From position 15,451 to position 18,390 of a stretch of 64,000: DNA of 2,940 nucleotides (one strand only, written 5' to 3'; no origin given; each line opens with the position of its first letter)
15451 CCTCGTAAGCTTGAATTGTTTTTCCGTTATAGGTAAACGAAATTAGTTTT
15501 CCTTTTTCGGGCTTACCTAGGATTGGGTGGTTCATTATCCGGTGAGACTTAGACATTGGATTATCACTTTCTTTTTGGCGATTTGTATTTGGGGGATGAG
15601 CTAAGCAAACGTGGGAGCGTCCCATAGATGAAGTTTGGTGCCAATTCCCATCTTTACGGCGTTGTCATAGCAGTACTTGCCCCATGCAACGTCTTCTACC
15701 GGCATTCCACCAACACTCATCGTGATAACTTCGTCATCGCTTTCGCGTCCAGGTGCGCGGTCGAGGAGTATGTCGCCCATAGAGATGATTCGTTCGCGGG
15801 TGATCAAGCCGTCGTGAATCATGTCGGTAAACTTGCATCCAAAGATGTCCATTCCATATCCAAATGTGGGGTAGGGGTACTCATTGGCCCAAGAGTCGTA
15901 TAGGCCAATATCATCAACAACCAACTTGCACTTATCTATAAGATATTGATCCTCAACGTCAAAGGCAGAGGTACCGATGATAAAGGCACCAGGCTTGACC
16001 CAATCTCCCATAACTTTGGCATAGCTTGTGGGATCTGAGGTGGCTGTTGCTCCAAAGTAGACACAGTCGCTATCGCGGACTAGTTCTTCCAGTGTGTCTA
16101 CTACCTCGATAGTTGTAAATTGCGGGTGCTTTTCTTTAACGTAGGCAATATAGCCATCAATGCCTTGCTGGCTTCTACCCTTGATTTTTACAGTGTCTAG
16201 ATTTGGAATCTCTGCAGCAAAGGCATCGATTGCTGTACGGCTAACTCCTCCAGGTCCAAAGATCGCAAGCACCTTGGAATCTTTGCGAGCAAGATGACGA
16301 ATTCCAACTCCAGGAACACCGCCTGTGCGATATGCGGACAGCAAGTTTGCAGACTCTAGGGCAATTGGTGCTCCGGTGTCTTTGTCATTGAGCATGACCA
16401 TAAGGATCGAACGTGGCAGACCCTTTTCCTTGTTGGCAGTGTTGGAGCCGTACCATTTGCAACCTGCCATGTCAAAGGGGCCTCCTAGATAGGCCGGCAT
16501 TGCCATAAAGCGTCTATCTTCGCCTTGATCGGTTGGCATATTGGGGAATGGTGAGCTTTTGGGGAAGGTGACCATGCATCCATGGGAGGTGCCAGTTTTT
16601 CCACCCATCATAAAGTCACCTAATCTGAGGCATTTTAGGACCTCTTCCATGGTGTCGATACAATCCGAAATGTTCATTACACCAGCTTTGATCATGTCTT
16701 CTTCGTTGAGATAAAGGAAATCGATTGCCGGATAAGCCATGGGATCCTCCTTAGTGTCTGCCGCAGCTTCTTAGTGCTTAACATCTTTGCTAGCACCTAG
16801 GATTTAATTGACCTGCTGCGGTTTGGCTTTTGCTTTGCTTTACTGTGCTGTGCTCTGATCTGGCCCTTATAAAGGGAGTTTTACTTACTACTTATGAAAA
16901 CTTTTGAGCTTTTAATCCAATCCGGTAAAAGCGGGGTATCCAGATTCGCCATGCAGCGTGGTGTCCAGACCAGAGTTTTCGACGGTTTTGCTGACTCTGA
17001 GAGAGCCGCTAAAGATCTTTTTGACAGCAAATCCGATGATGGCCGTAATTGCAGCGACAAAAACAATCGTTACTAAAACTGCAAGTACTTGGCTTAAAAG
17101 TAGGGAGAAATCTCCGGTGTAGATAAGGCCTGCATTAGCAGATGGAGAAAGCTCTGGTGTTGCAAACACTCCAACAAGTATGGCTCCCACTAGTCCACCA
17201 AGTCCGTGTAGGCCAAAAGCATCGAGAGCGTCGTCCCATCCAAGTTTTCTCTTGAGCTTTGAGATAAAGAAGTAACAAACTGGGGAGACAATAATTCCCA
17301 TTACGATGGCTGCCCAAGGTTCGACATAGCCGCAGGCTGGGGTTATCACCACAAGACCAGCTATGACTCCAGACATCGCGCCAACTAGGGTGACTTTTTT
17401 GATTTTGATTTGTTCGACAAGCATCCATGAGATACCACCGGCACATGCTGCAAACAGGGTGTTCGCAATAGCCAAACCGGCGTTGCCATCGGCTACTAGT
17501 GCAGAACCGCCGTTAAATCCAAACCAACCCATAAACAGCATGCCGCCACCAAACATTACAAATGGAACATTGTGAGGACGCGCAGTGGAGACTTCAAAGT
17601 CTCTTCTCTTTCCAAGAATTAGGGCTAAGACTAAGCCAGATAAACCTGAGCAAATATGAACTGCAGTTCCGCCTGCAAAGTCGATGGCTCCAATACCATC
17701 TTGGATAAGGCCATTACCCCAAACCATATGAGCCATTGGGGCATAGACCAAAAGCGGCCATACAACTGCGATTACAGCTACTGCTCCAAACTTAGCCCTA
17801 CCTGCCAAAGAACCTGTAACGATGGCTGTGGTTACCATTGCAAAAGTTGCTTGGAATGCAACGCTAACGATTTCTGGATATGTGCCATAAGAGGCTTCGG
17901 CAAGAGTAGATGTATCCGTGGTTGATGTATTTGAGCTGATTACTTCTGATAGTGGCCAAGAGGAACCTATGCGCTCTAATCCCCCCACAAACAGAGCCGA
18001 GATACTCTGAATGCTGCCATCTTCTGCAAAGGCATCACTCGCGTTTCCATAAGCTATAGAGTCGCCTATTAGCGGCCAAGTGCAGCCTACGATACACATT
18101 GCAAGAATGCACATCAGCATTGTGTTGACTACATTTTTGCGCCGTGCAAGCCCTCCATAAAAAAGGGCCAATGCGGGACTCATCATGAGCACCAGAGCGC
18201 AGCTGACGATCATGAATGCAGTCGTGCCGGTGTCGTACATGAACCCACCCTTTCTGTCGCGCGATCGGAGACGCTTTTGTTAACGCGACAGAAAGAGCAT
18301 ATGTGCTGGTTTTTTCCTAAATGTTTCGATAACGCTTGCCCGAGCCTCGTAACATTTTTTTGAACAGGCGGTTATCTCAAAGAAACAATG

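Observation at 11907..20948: Eight-gene minus-strand cluster: four-subunit flavo/Fe-S dehydrogenase set plus OCD-family enzyme, Amt, acyl-CoA synthetase and XRE-cupin regulator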

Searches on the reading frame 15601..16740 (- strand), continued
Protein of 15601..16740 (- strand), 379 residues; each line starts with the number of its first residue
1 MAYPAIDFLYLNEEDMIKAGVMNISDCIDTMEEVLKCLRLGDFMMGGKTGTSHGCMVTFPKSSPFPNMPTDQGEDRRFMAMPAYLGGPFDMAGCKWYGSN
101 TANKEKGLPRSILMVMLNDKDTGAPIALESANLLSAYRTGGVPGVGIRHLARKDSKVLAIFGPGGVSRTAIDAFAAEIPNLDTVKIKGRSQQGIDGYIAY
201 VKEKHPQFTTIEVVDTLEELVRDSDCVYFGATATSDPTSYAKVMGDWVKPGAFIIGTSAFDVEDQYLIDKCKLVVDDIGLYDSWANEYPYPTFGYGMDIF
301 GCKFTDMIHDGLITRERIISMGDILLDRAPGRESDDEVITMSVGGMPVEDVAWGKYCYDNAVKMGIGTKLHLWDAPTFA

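Call 56: get_annotated_region(hit=H13, flank=7000)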
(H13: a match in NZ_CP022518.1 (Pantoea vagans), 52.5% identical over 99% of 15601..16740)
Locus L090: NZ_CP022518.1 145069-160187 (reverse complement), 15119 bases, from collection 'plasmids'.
description: Pantoea vagans strain FBS135 plasmid pPant2, complete sequence
organism: Pantoea vagans (NCBI taxid 470934)
taxonomy: Bacteria; Pseudomonadota; Gammaproteobacteria; Enterobacterales; Erwiniaceae; Pantoea; Pantoea vagans
host: -; source: masson pine,cell culture; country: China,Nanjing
typing (MOB-suite, as given by PLSDB): non-mobilizable; replicon rep_cluster_1441
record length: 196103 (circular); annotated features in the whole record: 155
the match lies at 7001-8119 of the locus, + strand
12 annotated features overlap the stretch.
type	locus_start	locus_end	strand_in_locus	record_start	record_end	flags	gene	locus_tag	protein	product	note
CDS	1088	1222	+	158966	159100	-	-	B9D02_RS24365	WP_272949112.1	hypothetical protein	-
CDS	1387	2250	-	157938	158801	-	-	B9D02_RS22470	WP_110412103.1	alpha/beta hydrolase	-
CDS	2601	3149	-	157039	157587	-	-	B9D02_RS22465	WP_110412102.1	GNAT family N-acetyltransferase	-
CDS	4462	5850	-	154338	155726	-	-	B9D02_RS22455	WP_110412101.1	APC family permease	-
CDS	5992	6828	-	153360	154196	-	-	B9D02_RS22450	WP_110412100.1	helix-turn-helix domain-containing protein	-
CDS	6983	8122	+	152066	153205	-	-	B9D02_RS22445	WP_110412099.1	tyramine oxidase subunit B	-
CDS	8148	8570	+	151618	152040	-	-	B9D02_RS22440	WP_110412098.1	RidA family protein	-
CDS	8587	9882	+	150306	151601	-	-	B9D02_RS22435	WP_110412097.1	FAD-binding oxidoreductase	-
CDS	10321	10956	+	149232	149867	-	-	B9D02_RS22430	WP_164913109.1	DUF2268 domain-containing putative Zn-dependent protease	-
CDS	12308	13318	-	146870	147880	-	-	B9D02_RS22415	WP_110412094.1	substrate-binding domain-containing protein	-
CDS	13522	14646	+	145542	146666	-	-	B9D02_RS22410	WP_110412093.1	aryl-sulfate sulfotransferase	-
CDS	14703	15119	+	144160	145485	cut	-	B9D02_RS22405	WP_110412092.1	uracil-xanthine permease family protein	-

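Call 57: get_annotated_region(hit=H1, flank=7000)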
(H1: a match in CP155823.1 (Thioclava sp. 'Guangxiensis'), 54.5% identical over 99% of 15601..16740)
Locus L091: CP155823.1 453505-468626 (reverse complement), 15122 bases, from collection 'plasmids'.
description: Thioclava sp. 'Guangxiensis' plasmid p2, complete sequence
organism: Thioclava sp. 'Guangxiensis' (NCBI taxid 3149044)
taxonomy: Bacteria; Pseudomonadota; Alphaproteobacteria; Rhodobacterales; Paracoccaceae; Thioclava; Thioclava sp. 'Guangxiensis'
host: -; source: Bruguiera gymnorhiza,pure culture,mangrove soil; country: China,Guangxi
typing (MOB-suite, as given by PLSDB): non-mobilizable
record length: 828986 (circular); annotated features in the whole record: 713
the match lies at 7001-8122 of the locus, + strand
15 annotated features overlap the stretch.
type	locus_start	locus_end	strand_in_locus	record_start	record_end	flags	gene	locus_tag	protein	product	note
CDS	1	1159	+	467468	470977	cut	uca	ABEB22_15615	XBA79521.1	urea carboxylase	-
CDS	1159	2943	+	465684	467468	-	atzF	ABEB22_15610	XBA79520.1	allophanate hydrolase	-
CDS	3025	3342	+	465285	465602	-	-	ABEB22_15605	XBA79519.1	multidrug efflux SMR transporter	-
CDS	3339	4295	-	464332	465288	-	speB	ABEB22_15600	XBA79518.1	agmatinase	-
CDS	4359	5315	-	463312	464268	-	-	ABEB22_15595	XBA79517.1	AraC family transcriptional regulator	-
CDS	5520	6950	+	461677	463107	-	-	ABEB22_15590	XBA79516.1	APC family permease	-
CDS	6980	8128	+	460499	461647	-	-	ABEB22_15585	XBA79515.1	tyramine oxidase subunit B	-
CDS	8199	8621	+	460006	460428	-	-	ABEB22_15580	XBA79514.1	RidA family protein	-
CDS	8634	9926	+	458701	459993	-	-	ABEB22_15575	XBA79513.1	FAD-binding oxidoreductase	-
CDS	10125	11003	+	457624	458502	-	-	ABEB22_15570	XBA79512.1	dioxygenase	-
CDS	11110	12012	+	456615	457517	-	-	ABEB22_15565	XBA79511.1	LysR family transcriptional regulator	-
CDS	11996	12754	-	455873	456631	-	-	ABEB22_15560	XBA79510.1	IclR family transcriptional regulator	-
CDS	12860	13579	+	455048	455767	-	-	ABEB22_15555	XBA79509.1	3-oxoacid CoA-transferase subunit A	-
CDS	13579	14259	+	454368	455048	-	-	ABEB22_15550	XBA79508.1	3-oxoacid CoA-transferase subunit B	-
CDS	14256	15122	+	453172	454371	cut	pcaF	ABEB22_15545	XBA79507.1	3-oxoadipyl-CoA thiolase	-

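Call 58: get_annotated_region(hit=H18, flank=7000)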
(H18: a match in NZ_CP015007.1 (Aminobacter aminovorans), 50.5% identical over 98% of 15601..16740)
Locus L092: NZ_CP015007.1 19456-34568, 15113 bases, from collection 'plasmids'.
description: Aminobacter aminovorans strain KCTC 2477 plasmid pAA02, complete sequence
organism: Aminobacter aminovorans (NCBI taxid 83263)
taxonomy: Bacteria; Pseudomonadota; Alphaproteobacteria; Hyphomicrobiales; Phyllobacteriaceae; Aminobacter; Aminobacter aminovorans
host: -; source: cell culture,soil; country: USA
typing (MOB-suite, as given by PLSDB): non-mobilizable; mating-pair formation MPF_T
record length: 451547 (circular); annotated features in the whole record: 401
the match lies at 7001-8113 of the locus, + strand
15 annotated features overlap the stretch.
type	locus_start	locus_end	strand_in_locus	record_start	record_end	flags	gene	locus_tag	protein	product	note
CDS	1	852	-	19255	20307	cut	-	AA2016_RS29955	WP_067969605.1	peptidase M29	-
CDS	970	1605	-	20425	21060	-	-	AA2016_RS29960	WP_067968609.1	flavin reductase family protein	-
CDS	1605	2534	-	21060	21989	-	-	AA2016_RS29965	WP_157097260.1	carbon-nitrogen hydrolase family protein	-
CDS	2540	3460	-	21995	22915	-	-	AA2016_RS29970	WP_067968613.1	fumarylacetoacetate hydrolase family protein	-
CDS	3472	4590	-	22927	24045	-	-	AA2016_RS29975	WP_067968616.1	cupin domain-containing protein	-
CDS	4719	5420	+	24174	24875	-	-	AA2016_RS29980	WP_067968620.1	FCD domain-containing protein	-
CDS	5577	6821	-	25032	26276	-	-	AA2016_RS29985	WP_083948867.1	AraC family transcriptional regulator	-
CDS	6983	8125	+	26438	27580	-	-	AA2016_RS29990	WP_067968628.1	tyramine oxidase subunit B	-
CDS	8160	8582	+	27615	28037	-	-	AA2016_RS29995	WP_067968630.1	Rid family hydrolase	-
CDS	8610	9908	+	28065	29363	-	-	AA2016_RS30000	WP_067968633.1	FAD-binding oxidoreductase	-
CDS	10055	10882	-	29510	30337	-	-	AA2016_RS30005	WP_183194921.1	DUF6537 domain-containing protein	-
CDS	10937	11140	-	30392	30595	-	-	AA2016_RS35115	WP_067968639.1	hypothetical protein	-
CDS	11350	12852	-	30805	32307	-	-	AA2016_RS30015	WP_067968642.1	aldehyde dehydrogenase family protein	-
CDS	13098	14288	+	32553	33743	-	bhcA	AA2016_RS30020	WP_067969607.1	L-aspartate--glyoxylate aminotransferase BhcA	GO:0046296 - glycolate catabolic process [Evidence IEA]; GO:0009436 - glyoxylate catabolic process [Evidence IEA]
CDS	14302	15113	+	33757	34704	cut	bhcB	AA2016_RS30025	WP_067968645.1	beta-hydroxyaspartate dehydratase BhcB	GO:0046296 - glycolate catabolic process [Evidence IEA]; GO:0009436 - glyoxylate catabolic process [Evidence IEA]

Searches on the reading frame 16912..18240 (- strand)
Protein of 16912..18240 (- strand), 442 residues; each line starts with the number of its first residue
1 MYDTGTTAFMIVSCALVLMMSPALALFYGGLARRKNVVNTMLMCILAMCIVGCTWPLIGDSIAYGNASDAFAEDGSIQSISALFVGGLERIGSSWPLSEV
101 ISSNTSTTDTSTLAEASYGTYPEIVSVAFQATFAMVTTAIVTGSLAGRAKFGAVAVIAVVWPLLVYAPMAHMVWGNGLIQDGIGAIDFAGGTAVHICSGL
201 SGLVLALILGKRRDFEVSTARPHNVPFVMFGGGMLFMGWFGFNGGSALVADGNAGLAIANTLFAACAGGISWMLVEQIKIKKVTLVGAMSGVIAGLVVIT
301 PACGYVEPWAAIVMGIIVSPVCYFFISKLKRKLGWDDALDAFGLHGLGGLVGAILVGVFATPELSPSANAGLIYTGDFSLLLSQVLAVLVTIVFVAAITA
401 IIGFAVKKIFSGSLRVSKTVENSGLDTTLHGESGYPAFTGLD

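Call 3: search_protein_families(library=pfam, proteins=[window:16912-18240:-], max_evalue=0.001)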
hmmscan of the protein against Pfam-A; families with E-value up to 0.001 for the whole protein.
window:16912-18240:- (442 aa): 1 family
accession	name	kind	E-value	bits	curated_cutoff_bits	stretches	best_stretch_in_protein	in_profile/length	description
PF00909.26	Ammonium_transp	-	4.9e-109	365.1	23.2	1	8-435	1-399/399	Ammonium Transporter Family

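Call 4: search_protein_families(library=ncbifam, proteins=[window:16912-18240:-], max_evalue=0.001)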
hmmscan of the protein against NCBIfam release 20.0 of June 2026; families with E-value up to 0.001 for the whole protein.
window:16912-18240:- (442 aa): 3 families
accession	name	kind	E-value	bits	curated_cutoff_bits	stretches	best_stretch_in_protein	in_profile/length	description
TIGR00836.1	amt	subfamily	8.8e-119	397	343.3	1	7-435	2-406/406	ammonium transporter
NF007947.0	PRK10666.1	equivalog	2.3e-91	306.9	657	2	116-435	112-426/428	ammonium transporter AmtB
TIGR03644.1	marine_trans_1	hypoth_equivalog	1.2e-44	152.8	514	1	7-438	5-404/404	probable ammonium transporter, marine subtype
